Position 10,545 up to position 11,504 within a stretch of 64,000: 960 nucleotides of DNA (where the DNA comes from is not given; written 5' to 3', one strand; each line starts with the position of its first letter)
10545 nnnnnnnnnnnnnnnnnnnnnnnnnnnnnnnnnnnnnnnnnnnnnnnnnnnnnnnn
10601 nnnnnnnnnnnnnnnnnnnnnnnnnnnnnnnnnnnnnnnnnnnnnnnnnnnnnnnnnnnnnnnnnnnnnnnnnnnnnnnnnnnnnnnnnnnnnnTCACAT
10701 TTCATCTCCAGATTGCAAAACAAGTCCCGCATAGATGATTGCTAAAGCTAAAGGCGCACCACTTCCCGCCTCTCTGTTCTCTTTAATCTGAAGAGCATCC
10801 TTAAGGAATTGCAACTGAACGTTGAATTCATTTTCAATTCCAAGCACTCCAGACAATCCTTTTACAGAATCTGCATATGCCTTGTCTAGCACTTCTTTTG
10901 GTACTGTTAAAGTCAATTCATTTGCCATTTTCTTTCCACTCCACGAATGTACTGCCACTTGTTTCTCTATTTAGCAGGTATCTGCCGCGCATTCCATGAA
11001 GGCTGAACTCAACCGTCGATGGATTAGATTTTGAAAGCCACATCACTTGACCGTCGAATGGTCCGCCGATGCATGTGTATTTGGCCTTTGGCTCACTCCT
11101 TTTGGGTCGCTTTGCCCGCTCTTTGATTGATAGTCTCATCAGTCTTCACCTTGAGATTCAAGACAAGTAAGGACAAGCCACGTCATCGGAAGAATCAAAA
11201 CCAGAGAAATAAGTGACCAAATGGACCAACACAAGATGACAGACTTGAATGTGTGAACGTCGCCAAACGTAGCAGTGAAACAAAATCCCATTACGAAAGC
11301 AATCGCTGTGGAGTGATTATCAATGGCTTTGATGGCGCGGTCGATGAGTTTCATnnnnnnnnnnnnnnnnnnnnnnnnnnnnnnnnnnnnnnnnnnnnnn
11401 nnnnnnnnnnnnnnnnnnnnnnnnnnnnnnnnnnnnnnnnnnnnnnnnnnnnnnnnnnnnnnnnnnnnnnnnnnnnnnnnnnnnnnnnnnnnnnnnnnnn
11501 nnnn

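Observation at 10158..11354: Cluster of small membrane proteins adjacent to the minus-strand tail fibre gene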

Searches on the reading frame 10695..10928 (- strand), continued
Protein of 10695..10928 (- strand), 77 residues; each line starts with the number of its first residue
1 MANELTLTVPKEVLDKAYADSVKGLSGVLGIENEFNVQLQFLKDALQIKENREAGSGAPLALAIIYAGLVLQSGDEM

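Call 62: get_annotated_region(hit=H122, flank=4000)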
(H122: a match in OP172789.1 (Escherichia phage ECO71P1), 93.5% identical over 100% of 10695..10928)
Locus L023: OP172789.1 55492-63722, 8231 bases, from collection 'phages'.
description: Escherichia phage ECO71P1, complete genome.
organism: Escherichia phage ECO71P1 (NCBI taxid 2968662)
taxonomy: Viruses; Duplodnaviria; Heunggongvirae; Uroviricota; Caudoviricetes; Wifcevirus
host: Shigella flexneri DO71; source: municipal sewage; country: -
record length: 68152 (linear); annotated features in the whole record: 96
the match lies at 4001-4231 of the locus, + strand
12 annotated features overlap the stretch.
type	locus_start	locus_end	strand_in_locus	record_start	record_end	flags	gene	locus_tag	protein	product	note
CDS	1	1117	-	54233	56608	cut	-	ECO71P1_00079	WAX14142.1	hypothetical protein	-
CDS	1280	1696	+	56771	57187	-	-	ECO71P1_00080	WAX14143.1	hypothetical protein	-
CDS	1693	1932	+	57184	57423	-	-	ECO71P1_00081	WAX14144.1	hypothetical protein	-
CDS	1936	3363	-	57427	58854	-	-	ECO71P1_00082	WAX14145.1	terminase large subunit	terminase, large subunit gp2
CDS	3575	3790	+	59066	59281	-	-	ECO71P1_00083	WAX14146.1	hypothetical protein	-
CDS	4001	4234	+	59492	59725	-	-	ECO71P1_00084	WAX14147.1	hypothetical protein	-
CDS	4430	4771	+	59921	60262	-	-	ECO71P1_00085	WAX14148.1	hypothetical protein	-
CDS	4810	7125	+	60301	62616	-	-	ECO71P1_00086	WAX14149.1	hypothetical protein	-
CDS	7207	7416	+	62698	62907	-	-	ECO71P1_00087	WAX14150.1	hypothetical protein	-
CDS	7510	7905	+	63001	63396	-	-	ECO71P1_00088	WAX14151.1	hypothetical protein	-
CDS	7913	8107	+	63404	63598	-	-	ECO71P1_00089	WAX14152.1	hypothetical protein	-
CDS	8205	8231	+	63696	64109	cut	-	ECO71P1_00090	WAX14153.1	hypothetical protein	-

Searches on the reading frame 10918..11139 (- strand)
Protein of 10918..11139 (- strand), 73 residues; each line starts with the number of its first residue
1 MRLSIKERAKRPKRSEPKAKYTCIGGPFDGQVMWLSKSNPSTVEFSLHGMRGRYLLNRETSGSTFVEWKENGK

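Call 8: search_protein_families(library=phrogs, proteins=[window:10918-11139:-], max_evalue=0.01)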
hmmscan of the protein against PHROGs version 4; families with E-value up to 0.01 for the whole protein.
window:10918-11139:- (73 aa): 2 families
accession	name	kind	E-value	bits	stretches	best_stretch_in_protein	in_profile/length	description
phrog_12090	-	unknown function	7.6e-28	96.8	1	10-70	1-64/64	-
phrog_22007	-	unknown function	2.2e-08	34.6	1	18-54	8-42/51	-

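Call 9: search_protein_families(library=pfam, proteins=[window:10918-11139:-], max_evalue=1)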
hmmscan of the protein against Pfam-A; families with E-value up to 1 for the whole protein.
window:10918-11139:- (73 aa): 0 families

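Call 46: search_protein_families(library=ncbifam, proteins=[window:10918-11139:-], max_evalue=1)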
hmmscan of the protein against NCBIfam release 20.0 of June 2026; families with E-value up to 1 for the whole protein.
window:10918-11139:- (73 aa): 0 families

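Call 47: search_protein_families(library=padloc, proteins=[window:10918-11139:-], max_evalue=1)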
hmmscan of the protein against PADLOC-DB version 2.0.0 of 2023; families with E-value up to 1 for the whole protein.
window:10918-11139:- (73 aa): 0 families

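Call 48: search_dna_similar(query=window:10918-11139:-, collection=phages, mode=protein, max_evalue=0.01, max_rows=40, rows=spread)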
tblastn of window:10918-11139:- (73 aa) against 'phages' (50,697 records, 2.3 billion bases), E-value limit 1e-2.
Records with a match: 73; places in all: 73; records where one place covers at least 80% of the query: 28.
Best place of each record, by identity: 95-99% 25; 90-95% 3; <60% 45.
By first word of the organism name: Escherichia 26; Ralstonia 25; Pseudomonas 8; Vibrio 6; Stenotrophomonas 3; Xanthomonas 2; Wifcevirus 1; Shigella 1; Variovorax 1.
By host as written in the record: Escherichia coli 12; - 6; Ralstonia pseudosolanacearum 6; Escherichia coli O157:H7 5; Ralstonia pseudosolanacearum I-31 (MT043) 5; Pseudomonas aeruginosa 4; Ralstonia pseudosolanacearum I-33 (MT061) 4; Escherichia sp. 3; and 20 more.
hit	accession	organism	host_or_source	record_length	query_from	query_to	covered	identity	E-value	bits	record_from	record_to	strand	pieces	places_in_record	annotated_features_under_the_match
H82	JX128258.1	Escherichia phage ECML-117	Escherichia coli O157:H7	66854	1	73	100%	97.3%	2e-42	150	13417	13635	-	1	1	hypothetical protein (x3)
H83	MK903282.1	Escherichia phage Mansfield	Escherichia coli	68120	1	73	100%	97.3%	2e-42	150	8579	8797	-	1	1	hypothetical protein (x3) | ribosome_binding_site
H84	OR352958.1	Escherichia phage AV128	Escherichia coli ESBL120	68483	1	73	100%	97.3%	5e-42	149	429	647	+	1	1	hypothetical protein (x3)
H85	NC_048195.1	Escherichia phage vB_EcoM_WFC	Escherichia coli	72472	1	73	100%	97.3%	2e-41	148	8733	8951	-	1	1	hypothetical protein (x3)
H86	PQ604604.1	Escherichia phage ECP_WGS_SA1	Escherichia coli SA02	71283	1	73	100%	95.9%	7e-42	149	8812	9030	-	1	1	record has no annotation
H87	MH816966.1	Escherichia phage FEC19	Escherichia coli O157:H7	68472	1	73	100%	95.9%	1e-41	148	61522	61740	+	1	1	hypothetical protein (x3)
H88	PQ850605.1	Escherichia phage HansTraber_Bas100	Escherichia coli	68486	1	73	100%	95.9%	1e-41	148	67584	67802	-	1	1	hypothetical protein (x3)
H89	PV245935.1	Escherichia phage kaset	Escherichia coli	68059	1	73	100%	95.9%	2e-41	147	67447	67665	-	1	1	hypothetical protein (x3)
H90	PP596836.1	Escherichia phage vB_Eco4M-7n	Escherichia coli O157:H7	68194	1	73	100%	95.9%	2e-41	147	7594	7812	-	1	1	hypothetical protein (x2)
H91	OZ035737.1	Wifcevirus WFH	-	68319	1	73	100%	95.9%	3e-41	147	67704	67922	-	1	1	record has no annotation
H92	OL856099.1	Shigella phage CWP003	Shigella flexneri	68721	1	73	100%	95.9%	3e-41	147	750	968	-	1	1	none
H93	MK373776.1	Escherichia phage vB_EcoM_WFH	-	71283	1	73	100%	95.9%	4e-41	147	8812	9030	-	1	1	hypothetical protein (x3)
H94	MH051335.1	Escherichia phage vB_EcoM-Ro157lw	Escherichia coli STEC O157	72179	1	73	100%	95.9%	4e-41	147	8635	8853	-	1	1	hypothetical protein (x2)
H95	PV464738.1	Escherichia phage RCIP0319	Escherichia coli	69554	1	73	100%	95.9%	3e-40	144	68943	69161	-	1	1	hypothetical protein (x2)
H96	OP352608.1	Escherichia phage vB_EcoM_SP13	Escherichia sp.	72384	1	73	100%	94.5%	6e-41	146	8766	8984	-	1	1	hypothetical protein (x2)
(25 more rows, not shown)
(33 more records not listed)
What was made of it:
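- D belongs to a family spread across unrelated phages of other hosts (calls 8, 48).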

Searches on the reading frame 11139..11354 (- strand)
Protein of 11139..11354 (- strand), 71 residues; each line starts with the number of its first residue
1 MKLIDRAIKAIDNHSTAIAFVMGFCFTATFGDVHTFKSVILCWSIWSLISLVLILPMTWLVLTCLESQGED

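Call 8: search_protein_families(library=phrogs, proteins=[window:11139-11354:-], max_evalue=0.01)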
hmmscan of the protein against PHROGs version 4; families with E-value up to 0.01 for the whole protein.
window:11139-11354:- (71 aa): 0 families

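Call 9: search_protein_families(library=pfam, proteins=[window:11139-11354:-], max_evalue=1)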
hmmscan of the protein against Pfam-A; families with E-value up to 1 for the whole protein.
window:11139-11354:- (71 aa): 1 family
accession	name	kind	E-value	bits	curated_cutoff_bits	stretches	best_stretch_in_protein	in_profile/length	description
PF07226.16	DUF1422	-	0.025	15.1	23.2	1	13-55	7-46/114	Protein of unknown function (DUF1422)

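Call 15: search_dna_similar(query=window:11139-11354:-, collection=phages, mode=protein, max_evalue=0.01, max_rows=60)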
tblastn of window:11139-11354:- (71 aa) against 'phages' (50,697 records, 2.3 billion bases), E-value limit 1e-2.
Records with a match: 28; places in all: 28; records where one place covers at least 80% of the query: 28.
Best place of each record, by identity: 95-99% 28.
By first word of the organism name: Escherichia 26; Wifcevirus 1; Shigella 1.
By host as written in the record: Escherichia coli 12; Escherichia coli O157:H7 5; Escherichia sp. 3; - 3; Shigella flexneri 1; Escherichia coli STEC O157 1; Shigella flexneri DO71 1; Escherichia coli SA02 1; and 1 more.
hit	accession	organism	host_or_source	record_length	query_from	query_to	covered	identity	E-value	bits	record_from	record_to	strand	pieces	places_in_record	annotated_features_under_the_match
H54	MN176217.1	Escherichia phage vB_Eco4M-7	Escherichia sp.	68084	1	71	100%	98.6%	8e-27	105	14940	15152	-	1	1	hypothetical protein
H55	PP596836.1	Escherichia phage vB_Eco4M-7n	Escherichia coli O157:H7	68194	1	71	100%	98.6%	8e-27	105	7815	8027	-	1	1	hypothetical protein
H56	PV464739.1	Escherichia phage RCIP0363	Escherichia coli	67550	1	71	100%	98.6%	9e-27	105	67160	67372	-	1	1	hypothetical protein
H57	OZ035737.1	Wifcevirus WFH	-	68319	1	71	100%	98.6%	9e-27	105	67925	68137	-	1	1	record has no annotation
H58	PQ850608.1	Escherichia phage HermannAdler_Bas98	Escherichia coli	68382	1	71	100%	98.6%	9e-27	105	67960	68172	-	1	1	hypothetical protein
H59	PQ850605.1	Escherichia phage HansTraber_Bas100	Escherichia coli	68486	1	71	100%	98.6%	9e-27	105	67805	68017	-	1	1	hypothetical protein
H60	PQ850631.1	Escherichia phage VerenaGrendelmeier_Bas101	Escherichia coli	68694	1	71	100%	98.6%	9e-27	105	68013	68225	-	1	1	hypothetical protein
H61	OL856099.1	Shigella phage CWP003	Shigella flexneri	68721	1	71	100%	98.6%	9e-27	105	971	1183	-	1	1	none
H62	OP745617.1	Escherichia phage F13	Escherichia sp.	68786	1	71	100%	98.6%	9e-27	105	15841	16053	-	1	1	hypothetical protein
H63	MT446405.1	Escherichia virus TH32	Escherichia coli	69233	1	71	100%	98.6%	9e-27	105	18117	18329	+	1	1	record has no annotation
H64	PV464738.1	Escherichia phage RCIP0319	Escherichia coli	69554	1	71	100%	98.6%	9e-27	105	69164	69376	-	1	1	hypothetical protein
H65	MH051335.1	Escherichia phage vB_EcoM-Ro157lw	Escherichia coli STEC O157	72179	1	71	100%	98.6%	9e-27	105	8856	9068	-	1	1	hypothetical protein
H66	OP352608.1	Escherichia phage vB_EcoM_SP13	Escherichia sp.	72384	1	71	100%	98.6%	9e-27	105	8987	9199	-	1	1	hypothetical protein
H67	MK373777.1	Escherichia phage vB_EcoM_WFC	Escherichia coli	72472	1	71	100%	98.6%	9e-27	105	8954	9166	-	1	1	hypothetical protein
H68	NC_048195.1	Escherichia phage vB_EcoM_WFC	Escherichia coli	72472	1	71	100%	98.6%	9e-27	105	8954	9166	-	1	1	hypothetical protein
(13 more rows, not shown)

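Call 38: find_homologous_proteins(query=window:11139-11354:-, max_evalue=0.01)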
Query window:11139-11354:- (71 aa): 2 proteins with E <= 0.01 among 2 candidates.
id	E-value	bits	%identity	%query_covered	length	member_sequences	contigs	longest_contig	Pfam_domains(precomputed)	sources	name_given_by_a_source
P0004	7.5e-39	148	97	100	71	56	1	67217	-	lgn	-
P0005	9.8e-28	113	75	100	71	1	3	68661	-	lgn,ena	-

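Call 39: find_encoding_contigs(protein=P0005, flank=6000, max_places=3)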
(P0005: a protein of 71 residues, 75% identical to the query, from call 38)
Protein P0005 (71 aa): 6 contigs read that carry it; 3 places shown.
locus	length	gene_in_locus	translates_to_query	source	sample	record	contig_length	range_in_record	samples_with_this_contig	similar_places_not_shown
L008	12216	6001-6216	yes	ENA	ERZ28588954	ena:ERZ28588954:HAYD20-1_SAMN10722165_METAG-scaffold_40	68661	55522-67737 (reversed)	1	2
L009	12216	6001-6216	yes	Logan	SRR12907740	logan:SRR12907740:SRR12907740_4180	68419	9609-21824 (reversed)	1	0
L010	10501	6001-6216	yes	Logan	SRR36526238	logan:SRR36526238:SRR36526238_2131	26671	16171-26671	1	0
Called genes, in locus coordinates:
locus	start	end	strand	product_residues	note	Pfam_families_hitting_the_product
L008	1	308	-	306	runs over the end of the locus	PF11133:Phage_head_fibr (faint)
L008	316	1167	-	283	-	PF04233:Phage_Mu_F (weak)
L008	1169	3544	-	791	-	PF06381:Phage_portal_3, PF18823:InPase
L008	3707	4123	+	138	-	-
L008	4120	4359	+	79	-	-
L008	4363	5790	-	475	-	PF04466:Terminase_3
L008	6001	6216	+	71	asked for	-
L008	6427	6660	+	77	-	-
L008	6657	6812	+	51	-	-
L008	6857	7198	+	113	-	-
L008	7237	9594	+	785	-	PF13884:Peptidase_S74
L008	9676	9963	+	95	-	-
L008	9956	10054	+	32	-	-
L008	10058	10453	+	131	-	-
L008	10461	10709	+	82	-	-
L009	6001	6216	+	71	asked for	-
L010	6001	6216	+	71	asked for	-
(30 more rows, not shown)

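Call 46: search_protein_families(library=ncbifam, proteins=[window:11139-11354:-], max_evalue=1)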
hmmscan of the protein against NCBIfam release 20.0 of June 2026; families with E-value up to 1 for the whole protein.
window:11139-11354:- (71 aa): 1 family
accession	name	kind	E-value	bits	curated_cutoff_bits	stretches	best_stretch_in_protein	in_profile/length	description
NF008278.0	PRK11056.1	equivalog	0.0051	16.7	127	1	11-54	7-47/120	YijD family membrane protein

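Call 47: search_protein_families(library=padloc, proteins=[window:11139-11354:-], max_evalue=1)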
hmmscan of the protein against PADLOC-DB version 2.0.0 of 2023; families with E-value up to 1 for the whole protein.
window:11139-11354:- (71 aa): 1 family
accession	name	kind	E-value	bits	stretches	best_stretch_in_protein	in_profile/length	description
PDLC00207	KwaA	-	0.017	13.4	1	14-54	107-147/213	Unknown function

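Call 73: predict_structure(alignment_id=A2)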
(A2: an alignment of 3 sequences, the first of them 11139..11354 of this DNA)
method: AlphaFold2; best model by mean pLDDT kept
length: 71 residues; sequences in the alignment: 3
mean_pLDDT: 71.3   pTM: 0.39
mean pLDDT of the five models: 71.3, 67.8, 67.6, 64.7, 63.8
residues with pLDDT >= 90: 0; 70-90: 41; 50-70: 30; < 50: 0
segments of 3 or more residues with pLDDT < 50: none
pLDDT, mean of each block of 10 residues (from residue 1): 67 70 68 69 79 77 71 50
secondary structure, 60 per line:
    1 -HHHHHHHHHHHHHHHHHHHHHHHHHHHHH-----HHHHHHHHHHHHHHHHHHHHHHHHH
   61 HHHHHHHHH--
elements in order: H2-30 H36-69
